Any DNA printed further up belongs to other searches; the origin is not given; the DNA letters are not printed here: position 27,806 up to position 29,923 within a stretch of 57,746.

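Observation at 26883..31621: Regulated five-gene module built around a cobalamin-domain mutase-like protein: candidate uncharacterised B12 pathway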

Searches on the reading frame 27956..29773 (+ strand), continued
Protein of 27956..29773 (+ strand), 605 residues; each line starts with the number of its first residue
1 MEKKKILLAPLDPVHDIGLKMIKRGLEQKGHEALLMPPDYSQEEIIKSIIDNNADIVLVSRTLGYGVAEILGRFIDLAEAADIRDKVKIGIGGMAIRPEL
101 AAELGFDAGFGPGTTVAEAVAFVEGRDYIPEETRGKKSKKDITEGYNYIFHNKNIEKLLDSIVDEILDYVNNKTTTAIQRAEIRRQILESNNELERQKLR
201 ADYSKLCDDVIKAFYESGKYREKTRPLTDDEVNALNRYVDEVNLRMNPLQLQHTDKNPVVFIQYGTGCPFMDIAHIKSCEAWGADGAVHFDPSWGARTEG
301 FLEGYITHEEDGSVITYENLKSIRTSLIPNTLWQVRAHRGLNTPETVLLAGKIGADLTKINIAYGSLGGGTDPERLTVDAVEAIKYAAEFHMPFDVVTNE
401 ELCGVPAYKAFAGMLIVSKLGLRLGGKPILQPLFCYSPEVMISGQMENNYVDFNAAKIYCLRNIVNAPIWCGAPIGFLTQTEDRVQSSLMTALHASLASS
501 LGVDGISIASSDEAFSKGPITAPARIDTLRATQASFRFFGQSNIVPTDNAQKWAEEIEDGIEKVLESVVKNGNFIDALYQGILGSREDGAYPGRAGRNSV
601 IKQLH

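Call 17: find_related_loci(query=A1, collection=genome_contigs, flank=10000)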
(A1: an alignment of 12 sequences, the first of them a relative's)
Query A1 (605 aa) in genome_contigs; peptide patterns used: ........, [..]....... (x = any residue, [..] = any of these).
295 stretches matched a pattern; 190 encode a relative of the query (tblastn E <= 1e-3); the best 80 are kept; 79 distinct loci.
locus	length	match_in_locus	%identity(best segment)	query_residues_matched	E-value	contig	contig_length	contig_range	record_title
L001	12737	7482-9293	92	1-604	0e+0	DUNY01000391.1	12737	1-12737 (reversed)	MAG TPA_asm: Thermoanaerobacterales bacterium isolate AS08sgBPME_119 228364_AS08, whole genome shotgun sequence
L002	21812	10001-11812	89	2-605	0e+0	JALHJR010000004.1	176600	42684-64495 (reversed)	MAG: Tepidanaerobacter acetatoxydans isolate 8-LJY_011 scaffold_41, whole genome shotgun sequence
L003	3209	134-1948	88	1-605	0e+0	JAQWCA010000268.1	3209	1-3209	MAG: Tepidanaerobacteraceae bacterium isolate STF2_232 NODE_129430_length_3209_cov_2.532446_Sandtown_F2, whole genome sh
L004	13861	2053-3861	85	1-603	0e+0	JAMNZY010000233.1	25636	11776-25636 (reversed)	MAG: Bacillota bacterium isolate Bin_60 Bin_60_scaffold_1526, whole genome shotgun sequence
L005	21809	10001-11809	85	1-603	0e+0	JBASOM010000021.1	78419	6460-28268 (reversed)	MAG: Tepidanaerobacteraceae bacterium isolate MFD13476_ilm_asm_bin3 k127_1288, whole genome shotgun sequence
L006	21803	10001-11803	85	3-603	0e+0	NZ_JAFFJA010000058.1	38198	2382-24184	Tepidanaerobacter sp. GT38 sequence058, whole genome shotgun sequence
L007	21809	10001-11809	84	1-603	0e+0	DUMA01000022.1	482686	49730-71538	MAG TPA_asm: Thermoanaerobacterales bacterium isolate AS04akNAM_31 28050_AS04, whole genome shotgun sequence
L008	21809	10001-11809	84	1-603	0e+0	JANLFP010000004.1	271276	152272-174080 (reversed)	MAG: Tepidanaerobacteraceae bacterium isolate A05DMB13 NODE_4_length_271276_cov_7.200626, whole genome shotgun sequence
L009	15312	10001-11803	86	1-601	0e+0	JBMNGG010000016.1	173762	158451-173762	MAG: Tepidanaerobacteraceae bacterium isolate SBF912LR0HQ0147 contig_57746, whole genome shotgun sequence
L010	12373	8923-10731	86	1-603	0e+0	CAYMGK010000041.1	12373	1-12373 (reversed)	MAG TPA_asm: uncultured Clostridia bacterium isolate SRP192927_co8_60 genome assembly, contig: NODE_4720_length_12373_co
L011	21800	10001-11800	84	3-602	0e+0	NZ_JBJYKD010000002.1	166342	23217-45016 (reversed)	Thermoanaerobacterium sp. DL9XJH110 NODE_2_length_166342_cov_183.911719, whole genome shotgun sequence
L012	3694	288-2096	79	1-603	0e+0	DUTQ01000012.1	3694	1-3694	MAG TPA_asm: Thermoanaerobacterales bacterium isolate AS05jafATM_97 2465_AS05, whole genome shotgun sequence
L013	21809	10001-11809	75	2-604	0e+0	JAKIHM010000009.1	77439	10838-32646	Thermovorax subterraneus strain DSM 21563 Scaffold9_1, whole genome shotgun sequence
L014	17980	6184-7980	75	2-600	0e+0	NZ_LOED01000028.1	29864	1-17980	Fervidicola ferrireducens strain Y170 AN618_contig000028, whole genome shotgun sequence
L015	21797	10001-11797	74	2-600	0e+0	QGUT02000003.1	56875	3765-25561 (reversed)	MAG: Bacillota bacterium isolate ZC4RG34 NODE_319_length_56875_cov_13.429233, whole genome shotgun sequence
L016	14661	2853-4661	74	3-605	0e+0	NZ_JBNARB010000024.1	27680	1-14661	MAG: Thermovenabulum sp. isolate Kamch4316-2DMB-04 bin21.fa-24, whole genome shotgun sequence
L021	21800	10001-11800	67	2-601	0e+0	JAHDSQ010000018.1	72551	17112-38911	MAG: Clostridia bacterium isolate SV3-B7.1 k141_52375, whole genome shotgun sequence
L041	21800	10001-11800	63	4-603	0e+0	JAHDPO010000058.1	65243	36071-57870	MAG: Clostridia bacterium isolate SM1-B15.1 k141_1716, whole genome shotgun sequence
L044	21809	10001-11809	62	4-603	0e+0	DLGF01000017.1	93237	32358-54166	MAG TPA_asm: Sporomusaceae bacterium UBA7701 UBA7701_contig_753, whole genome shotgun sequence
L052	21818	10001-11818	63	3-603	0e+0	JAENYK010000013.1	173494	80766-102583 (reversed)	MAG: Halothermothrix sp. isolate B5_bin.9 B5_bin9_NODE_42_length_173494_cov_80.391752, whole genome shotgun sequence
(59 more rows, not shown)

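Call 28: predict_structure(alignment_id=A2)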
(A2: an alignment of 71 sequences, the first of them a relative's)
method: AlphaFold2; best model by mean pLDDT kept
length: 605 residues; sequences in the alignment: 71
mean_pLDDT: 87.4   pTM: 0.83
mean pLDDT of the five models: 87.4, 86.9, 86.4, 84.1, 83.4
residues with pLDDT >= 90: 346; 70-90: 196; 50-70: 47; < 50: 16
segments of 3 or more residues with pLDDT < 50: 132-134, 293-295, 476-483
pLDDT, mean of each block of 10 residues (from residue 1): 87 77 90 91 92 92 73 89 89 75 84 79 81 65 96 98 98 95 96 96 94 93 90 95 89 88 82 92 89 62 86 78 93 81 90 95 81 93 98 91 83 98 98 83 82 96 98 58 66 93 91 62 89 89 92 97 98 96 88 88 78
secondary structure, 60 per line:
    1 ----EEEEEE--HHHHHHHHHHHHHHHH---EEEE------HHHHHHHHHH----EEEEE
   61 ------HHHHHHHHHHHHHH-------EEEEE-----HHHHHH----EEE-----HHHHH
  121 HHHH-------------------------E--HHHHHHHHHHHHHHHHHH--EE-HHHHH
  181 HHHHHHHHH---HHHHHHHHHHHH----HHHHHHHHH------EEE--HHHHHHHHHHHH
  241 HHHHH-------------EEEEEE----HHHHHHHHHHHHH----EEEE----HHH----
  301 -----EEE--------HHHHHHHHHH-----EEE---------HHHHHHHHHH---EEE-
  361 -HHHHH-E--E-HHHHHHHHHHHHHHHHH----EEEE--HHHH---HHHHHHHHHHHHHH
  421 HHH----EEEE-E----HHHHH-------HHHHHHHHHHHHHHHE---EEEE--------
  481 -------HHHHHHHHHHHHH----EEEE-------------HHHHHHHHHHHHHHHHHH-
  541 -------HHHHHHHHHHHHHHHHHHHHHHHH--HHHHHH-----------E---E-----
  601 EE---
elements in order: E5-10 H13-28 E32-35 H42-51 E56-60 H67-80 E88-92 H98-103 E108-110 H116-124 H153-170 H176-189 H193-204 H209-217 E224-226 H229-245 E259-264 H269-281 E286-289 E306-308 H317-326 E332-334 H344-353 E357-359 H362-366 H373-389 E394-397 H400-403 H407-423 E428-431 H438-442 H450-464 E469-472 H488-500 E505-508 H522-539 H548-571 H574-579
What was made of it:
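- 27956..29773 (+): 605-aa fused mutase: B12 Rossmann domain (1-125), helical linker, KamD-like (beta/alpha)8 barrel. AF2 pLDDT 87 (call 28).
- The AF2 model has pLDDT 87 (call 28).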

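Call 31: fold_search(model_id=the predicted structure, library=pdb)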
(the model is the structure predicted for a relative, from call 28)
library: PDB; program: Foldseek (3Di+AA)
matches with E <= 10: 1742; with E <= 0.001: 116
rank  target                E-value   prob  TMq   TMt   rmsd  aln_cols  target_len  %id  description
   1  1xrs_A                5.0e-17  1.00  0.54  0.62   9.6       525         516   15  Crystal structure of Lysine 5,6-Aminomutase in complex with PLP, cobalamin, and 5'-deoxyadenosine (released 2004-11-09)
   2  8t0v_A                5.7e-16  1.00  0.56  0.65   8.6       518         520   15  Closed state of lysine 5,6-aminomutase from Thermoanaerobacter tengcongensis (released 2024-07-03)
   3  9q1a_C                2.8e-15  1.00  0.53  0.61   8.9       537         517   14  Open state of lysine 5,6-aminomutase from Thermoanaerobacter tengcongensis (released 2025-09-03)
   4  3kow_B                4.2e-11  1.00  0.44  0.37   4.5       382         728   14  Crystal Structure of ornithine 4,5 aminomutase backsoaked complex (released 2010-01-26)
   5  1cb7_B                5.5e-11  1.00  0.43  0.53  10.1       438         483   11  GLUTAMATE MUTASE FROM CLOSTRIDIUM COCHLEARIUM RECONSTITUTED WITH METHYL-COBALAMIN (released 2000-02-28)
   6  3kp1_A                6.5e-11  1.00  0.47  0.39   4.2       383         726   15  Crystal structure of ornithine 4,5 aminomutase (Resting State) (released 2010-01-26)
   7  3kp0_A                7.2e-11  1.00  0.48  0.50   3.9       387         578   15  Crystal Structure of ORNITHINE 4,5 AMINOMUTASE in complex with 2,4-diaminobutyrate (DAB) (Aerobic) (released 2010-01-26)
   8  6h9e_B                8.0e-11  1.00  0.42  0.52  10.3       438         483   11  Structure of glutamate mutase reconstituted with homo-coenzyme B12 (released 2019-08-14)
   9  5cjv_A                1.1e-09  1.00  0.41  0.25  28.6       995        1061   10  Isobutyryl-CoA mutase fused with bound adenosylcobalamin, GDP, Mg (holo-IcmF/GDP), and substrate isovaleryl-coenzyme A (released 2015-09-09)
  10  5cjw_A                1.3e-09  1.00  0.40  0.24  32.3       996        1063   11  Isobutyryl-CoA mutase fused with bound adenosylcobalamin, GDP, Mg (holo-IcmF/GDP), and substrate pivalyl-coenzyme A (released 2015-09-09)
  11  5cjt_A                1.3e-09  1.00  0.39  0.23  32.1      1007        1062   11  Isobutyryl-CoA mutase fused with bound adenosylcobalamin, GDP, Mg (holo-IcmF/GDP), and substrate isobutyryl-coenzyme A (released 2015-09-09)
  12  3kow_A                1.6e-09  1.00  0.44  0.37   5.8       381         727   15  Crystal Structure of ornithine 4,5 aminomutase backsoaked complex (released 2010-01-26)
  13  4xc6_A                3.0e-09  1.00  0.40  0.24  32.5       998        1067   10  Isobutyryl-CoA mutase fused with bound adenosylcobalamin, GDP, and Mg (holo-IcmF/GDP) (released 2015-02-11)
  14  5cju_A                3.6e-09  1.00  0.39  0.23  32.3       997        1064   11  Isobutyryl-CoA mutase fused with bound adenosylcobalamin, GDP, Mg (holo-IcmF/GDP), and substrate n-butyryl-coenzyme A (released 2015-09-09)
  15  4xc8_B                5.2e-09  1.00  0.39  0.24  29.6      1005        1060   10  Isobutyryl-CoA mutase fused with bound butyryl-CoA, GDP, and Mg and without cobalamin (apo-IcmF/GDP) (released 2015-02-11)
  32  1y80                  2.5e-06  1.00  0.19  0.85   2.5       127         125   28  Structure of a corrinoid (factor IIIm)-binding protein from Moorella thermoacetica (released 2005-01-25)
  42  4jgi_A                1.7e-05  1.00  0.19  0.53   2.2       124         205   25  1.5 Angstrom crystal structure of a novel cobalamin-binding protein from Desulfitobacterium hafniense DCB-2 (released 2013-08-07)
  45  7xcn_N                4.4e-05  1.00  0.19  0.51   2.2       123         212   19  Crystal structure of the MttB-MttC complex at 2.7 A resolution (released 2023-01-18)
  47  4jgi_B                4.9e-05  1.00  0.19  0.52   2.3       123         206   24  1.5 Angstrom crystal structure of a novel cobalamin-binding protein from Desulfitobacterium hafniense DCB-2 (released 2013-08-07)
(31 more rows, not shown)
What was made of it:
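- On Corrinoid methyltransferase systems: The barrel matches mutases (call 31).
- Best PDB folds are KamD 1xrs_A (E=5e-17), then OraE, GlmE, IcmF and MCM (call 31).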

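Call 33: find_encoding_contigs(protein=P0054, flank=10000, max_places=2)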
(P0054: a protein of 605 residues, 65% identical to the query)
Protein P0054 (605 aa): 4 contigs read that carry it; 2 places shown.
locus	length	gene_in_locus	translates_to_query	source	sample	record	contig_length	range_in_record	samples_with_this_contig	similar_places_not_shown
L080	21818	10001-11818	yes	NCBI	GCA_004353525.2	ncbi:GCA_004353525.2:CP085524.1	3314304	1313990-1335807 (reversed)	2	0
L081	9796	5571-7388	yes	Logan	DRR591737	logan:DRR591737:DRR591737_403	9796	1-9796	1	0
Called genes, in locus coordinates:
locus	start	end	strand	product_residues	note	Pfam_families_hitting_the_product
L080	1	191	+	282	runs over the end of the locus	PF00175:NAD_binding_1, PF10418:DHODB_Fe-S_bind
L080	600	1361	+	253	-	PF02811:PHP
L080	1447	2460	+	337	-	PF01699:Na_Ca_ex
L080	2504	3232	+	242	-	PF08461:WHD_RNase_R, PF07729:FCD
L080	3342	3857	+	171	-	PF21891:DUF6917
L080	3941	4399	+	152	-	PF14588:YjgF_endoribonc, PF01042:Ribonuc_L-PSP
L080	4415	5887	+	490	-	-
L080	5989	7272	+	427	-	PF00070:Pyr_redox (faint), PF01134:GIDA, PF01266:DAO (faint), PF01494:FAD_binding_3 (weak), PF03486:HI0933_like (faint), PF07992:Pyr_redox_2 (weak), PF12831:FAD_oxidored, PF01134:GIDA, +1 more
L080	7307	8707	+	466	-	PF03600:CitMHS (weak)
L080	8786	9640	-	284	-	-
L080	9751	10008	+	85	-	-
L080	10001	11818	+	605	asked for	PF02310:B12-binding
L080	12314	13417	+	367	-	-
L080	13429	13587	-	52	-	-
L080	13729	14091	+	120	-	PF06133:Com_YlbF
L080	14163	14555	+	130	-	PF01475:FUR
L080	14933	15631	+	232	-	PF17746:SfsA_N, PF03749:SfsA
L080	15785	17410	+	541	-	PF10079:Rossmann-like_BshC, PF24850:CC_BshC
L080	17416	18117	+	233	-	PF02585:PIG-L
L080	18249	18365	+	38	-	-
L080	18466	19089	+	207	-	PF24575:TPR_Slam (faint), PF13181:TPR_8 (faint), PF13414:TPR_11 (faint), PF14559:TPR_19 (faint), PF00515:TPR_1 (faint), PF13424:TPR_12, PF23914:TPR_CcmH_CycH (weak), PF13432:TPR_16 (weak), +3 more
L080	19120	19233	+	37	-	PF21349:RUBY_RBDX (faint)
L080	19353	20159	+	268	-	PF00899:ThiF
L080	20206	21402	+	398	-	PF01546:Peptidase_M20, PF07687:M20_dimer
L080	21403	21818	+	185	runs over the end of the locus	PF06695:Sm_multidrug_ex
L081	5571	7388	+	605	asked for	PF02310:B12-binding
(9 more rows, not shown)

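Call 34: find_encoding_contigs(protein=P0102, flank=10000, max_places=2)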
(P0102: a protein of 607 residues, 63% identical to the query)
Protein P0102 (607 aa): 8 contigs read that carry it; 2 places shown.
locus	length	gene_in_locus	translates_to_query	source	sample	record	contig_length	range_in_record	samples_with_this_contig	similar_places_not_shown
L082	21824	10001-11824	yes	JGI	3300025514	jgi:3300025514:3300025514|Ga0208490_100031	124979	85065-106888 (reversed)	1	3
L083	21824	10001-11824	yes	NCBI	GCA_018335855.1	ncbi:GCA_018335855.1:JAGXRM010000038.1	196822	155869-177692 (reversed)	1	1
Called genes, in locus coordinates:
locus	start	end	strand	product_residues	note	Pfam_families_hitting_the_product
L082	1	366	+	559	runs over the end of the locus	PF02776:TPP_enzyme_N, PF00205:TPP_enzyme_M, PF02775:TPP_enzyme_C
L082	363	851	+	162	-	PF01842:ACT, PF13291:ACT_4 (faint), PF22629:ACT_AHAS_ss, PF13710:ACT_5, PF10369:ALS_ss_C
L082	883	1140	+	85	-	PF10942:DUF2619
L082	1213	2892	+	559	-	PF02776:TPP_enzyme_N, PF00205:TPP_enzyme_M, PF02775:TPP_enzyme_C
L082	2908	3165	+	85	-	PF10942:DUF2619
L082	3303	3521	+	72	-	-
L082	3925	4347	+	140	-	PF21891:DUF6917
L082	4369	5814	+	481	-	-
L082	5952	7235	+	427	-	PF00070:Pyr_redox (weak), PF01134:GIDA, PF01266:DAO (weak), PF04820:Trp_halogenase (faint), PF07992:Pyr_redox_2 (weak), PF12831:FAD_oxidored, PF01134:GIDA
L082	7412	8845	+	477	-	-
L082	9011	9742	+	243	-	PF08461:WHD_RNase_R, PF07729:FCD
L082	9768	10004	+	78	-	-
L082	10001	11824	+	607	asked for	PF02310:B12-binding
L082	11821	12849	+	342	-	-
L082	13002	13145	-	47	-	-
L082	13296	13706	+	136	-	PF01451:LMWPc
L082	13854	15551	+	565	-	PF00441:Acyl-CoA_dh_1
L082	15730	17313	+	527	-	PF01293:PEPCK_ATP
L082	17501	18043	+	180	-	PF01625:PMSR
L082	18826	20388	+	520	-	PF05496:RuvB_N (faint), PF06068:TIP49 (faint), PF13177:DNA_pol3_delta2, PF00004:AAA, PF13401:AAA_22 (weak), PF22608:DNAX_ATPase_lid, PF12169:DNA_pol3_gamma3, PF20964:DnaX_C, +2 more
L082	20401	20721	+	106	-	PF02575:YbaB_DNA_bd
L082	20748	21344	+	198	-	PF21176:RecR_HhH, PF02132:RecR_ZnF (weak), PF01751:Toprim, PF13662:Toprim_4, PF21175:RecR_C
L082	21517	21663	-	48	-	-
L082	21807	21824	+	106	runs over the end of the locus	PF10704:DUF2508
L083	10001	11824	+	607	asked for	PF02310:B12-binding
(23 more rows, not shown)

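Call 46: search_protein_families(library=ncbifam, proteins=[L080:7307-8707:+, L080:8786-9640:-, L082:7412-8845:+], max_evalue=0.001)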
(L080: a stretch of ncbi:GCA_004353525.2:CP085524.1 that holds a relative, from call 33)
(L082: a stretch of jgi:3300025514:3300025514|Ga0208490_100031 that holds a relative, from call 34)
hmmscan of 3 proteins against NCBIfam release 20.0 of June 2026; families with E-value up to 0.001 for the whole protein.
L080:7307-8707:+ (466 aa): 0 families

L080:8786-9640:- (284 aa): 2 families
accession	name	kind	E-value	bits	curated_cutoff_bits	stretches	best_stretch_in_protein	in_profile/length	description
NF004470.0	PRK05802.1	equivalog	1.7e-28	99.6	313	1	20-279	14-289/330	sulfide/dihydroorotate dehydrogenase-like FAD/NAD-binding protein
NF010553.0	PRK13947.1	equivalog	0.00011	22.4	204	1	174-247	67-139/173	shikimate kinase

L082:7412-8845:+ (477 aa): 0 families
